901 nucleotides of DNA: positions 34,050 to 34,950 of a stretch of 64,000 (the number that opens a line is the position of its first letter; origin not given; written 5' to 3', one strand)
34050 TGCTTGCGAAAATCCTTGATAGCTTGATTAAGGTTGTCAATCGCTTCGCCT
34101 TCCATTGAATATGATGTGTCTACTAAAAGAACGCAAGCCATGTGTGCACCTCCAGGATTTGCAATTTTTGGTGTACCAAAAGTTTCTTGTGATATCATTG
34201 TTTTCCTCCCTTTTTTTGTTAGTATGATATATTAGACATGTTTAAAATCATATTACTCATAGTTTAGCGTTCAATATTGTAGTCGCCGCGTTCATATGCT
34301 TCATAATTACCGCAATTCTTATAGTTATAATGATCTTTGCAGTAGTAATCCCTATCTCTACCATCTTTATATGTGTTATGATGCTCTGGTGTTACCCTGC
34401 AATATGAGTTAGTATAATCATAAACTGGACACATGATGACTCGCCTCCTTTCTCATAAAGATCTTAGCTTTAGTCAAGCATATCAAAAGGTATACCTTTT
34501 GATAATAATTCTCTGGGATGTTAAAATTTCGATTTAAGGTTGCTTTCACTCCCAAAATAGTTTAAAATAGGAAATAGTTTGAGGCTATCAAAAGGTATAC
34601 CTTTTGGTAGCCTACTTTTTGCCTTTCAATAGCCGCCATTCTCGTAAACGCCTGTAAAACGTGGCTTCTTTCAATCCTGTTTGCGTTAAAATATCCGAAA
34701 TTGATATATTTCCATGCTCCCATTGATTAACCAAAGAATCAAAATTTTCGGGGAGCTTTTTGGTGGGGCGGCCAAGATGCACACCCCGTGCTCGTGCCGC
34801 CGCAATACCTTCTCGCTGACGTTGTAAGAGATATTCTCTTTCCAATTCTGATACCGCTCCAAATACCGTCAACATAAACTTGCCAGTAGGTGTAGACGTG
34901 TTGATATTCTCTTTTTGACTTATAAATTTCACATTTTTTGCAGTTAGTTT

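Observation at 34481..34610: Two hix/res-like palindromes ~105 bp apart between the serine recombinase and the kinase operon: a possible recombinational switch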

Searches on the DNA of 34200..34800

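Call 46: search_rna_families(source=window, start=34200, end=34800, threshold=evalue, max_evalue=1)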
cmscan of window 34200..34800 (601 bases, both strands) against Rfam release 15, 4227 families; matches with E-value up to 1: 5.
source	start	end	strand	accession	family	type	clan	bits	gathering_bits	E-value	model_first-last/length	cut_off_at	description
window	34470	34618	-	RF04174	MIR4208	Gene; miRNA;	-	23.5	140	0.36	1-191/191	no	MIR4208 microRNA precursor family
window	34483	34607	+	RF03664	MIR6288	Gene; miRNA;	-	22.4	74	0.069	1-92/92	no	MIR6288 microRNA precursor family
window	34484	34606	+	RF04099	MIR837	Gene; miRNA;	-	21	117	0.15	1-122/122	no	MIR837 microRNA precursor family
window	34483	34607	-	RF03664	MIR6288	Gene; miRNA;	-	20.9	74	0.17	1-92/92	no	MIR6288 microRNA precursor family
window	34585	34673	+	RF01456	VrrA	Gene; antisense;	-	19.3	50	0.88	1-140/140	no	Vibrio regulatory RNA of OmpA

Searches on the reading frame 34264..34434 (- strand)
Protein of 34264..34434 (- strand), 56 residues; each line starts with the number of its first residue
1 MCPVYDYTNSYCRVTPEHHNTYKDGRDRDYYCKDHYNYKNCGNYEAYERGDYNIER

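Call 6: search_protein_families(library=pfam, proteins=[window:34264-34434:-], max_evalue=0.01)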
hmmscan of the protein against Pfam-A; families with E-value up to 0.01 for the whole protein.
window:34264-34434:- (56 aa): 0 families

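Call 54: search_protein_families(library=padloc, proteins=[window:34264-34434:-], max_evalue=0.001)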
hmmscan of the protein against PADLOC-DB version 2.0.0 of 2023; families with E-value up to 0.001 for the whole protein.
window:34264-34434:- (56 aa): 0 families

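Call 55: search_protein_families(library=ncbifam, proteins=[window:34264-34434:-], max_evalue=0.01)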
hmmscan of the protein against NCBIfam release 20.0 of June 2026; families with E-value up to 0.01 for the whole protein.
window:34264-34434:- (56 aa): 0 families

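Call 60: find_encoding_contigs(protein=window:34264-34434:-, flank=3000, max_places=10)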
Protein window:34264-34434:- (56 aa): 1 contig read that carries it; 1 place shown.
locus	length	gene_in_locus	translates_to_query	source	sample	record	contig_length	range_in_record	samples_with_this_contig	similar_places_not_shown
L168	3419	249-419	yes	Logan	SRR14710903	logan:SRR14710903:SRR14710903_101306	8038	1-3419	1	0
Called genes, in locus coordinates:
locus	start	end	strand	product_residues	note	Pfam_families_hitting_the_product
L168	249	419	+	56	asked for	-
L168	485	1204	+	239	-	PF00092:VWA (weak), PF13519:VWA_2 (weak)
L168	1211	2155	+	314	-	PF13672:PP2C_2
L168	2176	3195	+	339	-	PF01841:Transglut_core (weak)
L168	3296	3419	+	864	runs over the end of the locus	PF02368:Big_2, PF26918:Ig_Eae (weak)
